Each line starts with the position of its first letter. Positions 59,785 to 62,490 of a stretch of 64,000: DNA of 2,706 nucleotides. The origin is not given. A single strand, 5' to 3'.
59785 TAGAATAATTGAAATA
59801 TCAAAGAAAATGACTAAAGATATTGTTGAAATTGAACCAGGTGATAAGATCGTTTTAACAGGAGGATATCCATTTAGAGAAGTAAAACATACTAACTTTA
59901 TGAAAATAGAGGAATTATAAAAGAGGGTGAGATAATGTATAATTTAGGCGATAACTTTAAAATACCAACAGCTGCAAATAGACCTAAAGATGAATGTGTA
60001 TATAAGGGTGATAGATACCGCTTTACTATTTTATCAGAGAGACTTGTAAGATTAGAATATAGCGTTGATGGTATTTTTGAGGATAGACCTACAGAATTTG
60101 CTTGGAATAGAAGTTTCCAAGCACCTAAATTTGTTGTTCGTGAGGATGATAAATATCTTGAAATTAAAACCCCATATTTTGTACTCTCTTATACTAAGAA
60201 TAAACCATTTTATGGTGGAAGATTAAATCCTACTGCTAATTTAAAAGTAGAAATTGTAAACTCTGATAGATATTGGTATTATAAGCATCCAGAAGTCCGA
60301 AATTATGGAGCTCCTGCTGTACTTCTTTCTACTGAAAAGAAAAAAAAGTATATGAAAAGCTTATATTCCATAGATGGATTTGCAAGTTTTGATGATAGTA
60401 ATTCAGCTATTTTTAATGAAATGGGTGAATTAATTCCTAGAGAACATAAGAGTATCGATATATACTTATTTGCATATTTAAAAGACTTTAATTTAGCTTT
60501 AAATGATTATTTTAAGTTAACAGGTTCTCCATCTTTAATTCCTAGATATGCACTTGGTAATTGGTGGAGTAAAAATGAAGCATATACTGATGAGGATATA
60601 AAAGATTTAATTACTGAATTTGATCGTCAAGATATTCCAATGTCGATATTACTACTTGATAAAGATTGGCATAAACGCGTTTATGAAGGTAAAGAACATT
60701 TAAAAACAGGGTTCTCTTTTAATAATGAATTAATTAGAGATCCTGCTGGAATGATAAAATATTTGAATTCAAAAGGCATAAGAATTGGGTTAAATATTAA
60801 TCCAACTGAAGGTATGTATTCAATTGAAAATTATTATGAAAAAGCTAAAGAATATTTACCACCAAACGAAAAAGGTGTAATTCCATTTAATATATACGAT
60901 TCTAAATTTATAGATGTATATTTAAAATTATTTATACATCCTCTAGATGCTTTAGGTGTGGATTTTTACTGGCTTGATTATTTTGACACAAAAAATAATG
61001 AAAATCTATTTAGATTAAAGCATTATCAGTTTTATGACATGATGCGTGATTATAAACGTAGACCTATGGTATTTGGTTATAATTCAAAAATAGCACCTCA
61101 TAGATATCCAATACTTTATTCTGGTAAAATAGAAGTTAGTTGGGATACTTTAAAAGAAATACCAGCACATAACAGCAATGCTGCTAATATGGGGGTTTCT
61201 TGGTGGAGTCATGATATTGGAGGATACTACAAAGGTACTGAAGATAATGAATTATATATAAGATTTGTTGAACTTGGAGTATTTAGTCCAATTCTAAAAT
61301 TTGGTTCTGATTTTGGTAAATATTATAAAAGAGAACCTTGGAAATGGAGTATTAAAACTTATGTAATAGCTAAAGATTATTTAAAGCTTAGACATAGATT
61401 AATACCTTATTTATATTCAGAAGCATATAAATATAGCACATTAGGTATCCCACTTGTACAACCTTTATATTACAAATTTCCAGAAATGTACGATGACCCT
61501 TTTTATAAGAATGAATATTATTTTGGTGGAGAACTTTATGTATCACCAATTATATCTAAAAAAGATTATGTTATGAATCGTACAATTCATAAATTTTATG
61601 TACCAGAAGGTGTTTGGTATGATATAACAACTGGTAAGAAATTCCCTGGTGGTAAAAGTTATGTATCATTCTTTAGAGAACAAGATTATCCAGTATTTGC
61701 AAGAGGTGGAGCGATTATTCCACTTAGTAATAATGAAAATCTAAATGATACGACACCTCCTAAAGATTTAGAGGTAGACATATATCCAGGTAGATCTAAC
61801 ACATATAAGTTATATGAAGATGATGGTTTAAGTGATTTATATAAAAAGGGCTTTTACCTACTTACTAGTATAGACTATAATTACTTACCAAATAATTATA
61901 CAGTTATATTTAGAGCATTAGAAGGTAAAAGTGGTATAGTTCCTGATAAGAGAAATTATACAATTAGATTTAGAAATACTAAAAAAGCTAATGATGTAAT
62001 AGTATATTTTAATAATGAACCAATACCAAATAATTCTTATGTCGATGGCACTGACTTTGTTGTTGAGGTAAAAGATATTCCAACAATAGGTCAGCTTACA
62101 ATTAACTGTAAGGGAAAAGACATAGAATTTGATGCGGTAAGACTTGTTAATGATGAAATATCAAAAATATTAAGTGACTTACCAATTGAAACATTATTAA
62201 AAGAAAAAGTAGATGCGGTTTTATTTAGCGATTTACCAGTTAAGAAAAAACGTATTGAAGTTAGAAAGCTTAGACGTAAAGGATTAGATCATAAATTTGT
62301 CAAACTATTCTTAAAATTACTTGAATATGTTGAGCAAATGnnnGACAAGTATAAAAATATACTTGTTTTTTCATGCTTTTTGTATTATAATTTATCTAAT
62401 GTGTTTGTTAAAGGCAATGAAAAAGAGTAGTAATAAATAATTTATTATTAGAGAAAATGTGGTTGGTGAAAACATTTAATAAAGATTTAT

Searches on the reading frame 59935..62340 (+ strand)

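Call 13: search_protein_families(library=pfam, proteins=[window:59935-62340:+], max_evalue=0.001)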
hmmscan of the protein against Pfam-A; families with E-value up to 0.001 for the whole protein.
window:59935-62340:+ (802 aa): 3 families
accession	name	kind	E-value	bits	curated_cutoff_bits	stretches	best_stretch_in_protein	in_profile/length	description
PF01055.32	Glyco_hydro_31_2nd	-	2.1e-46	159.2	23.5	1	199-495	1-327/328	Glycosyl hydrolases family 31 TIM-barrel domain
PF21365.3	Glyco_hydro_31_3rd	-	6.4e-16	59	24.4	1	504-595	1-87/87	Glycosyl hydrolase family 31 C-terminal domain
PF17137.9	DUF5110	-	2.2e-12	47.3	27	1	612-681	2-70/71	Domain of unknown function (DUF5110)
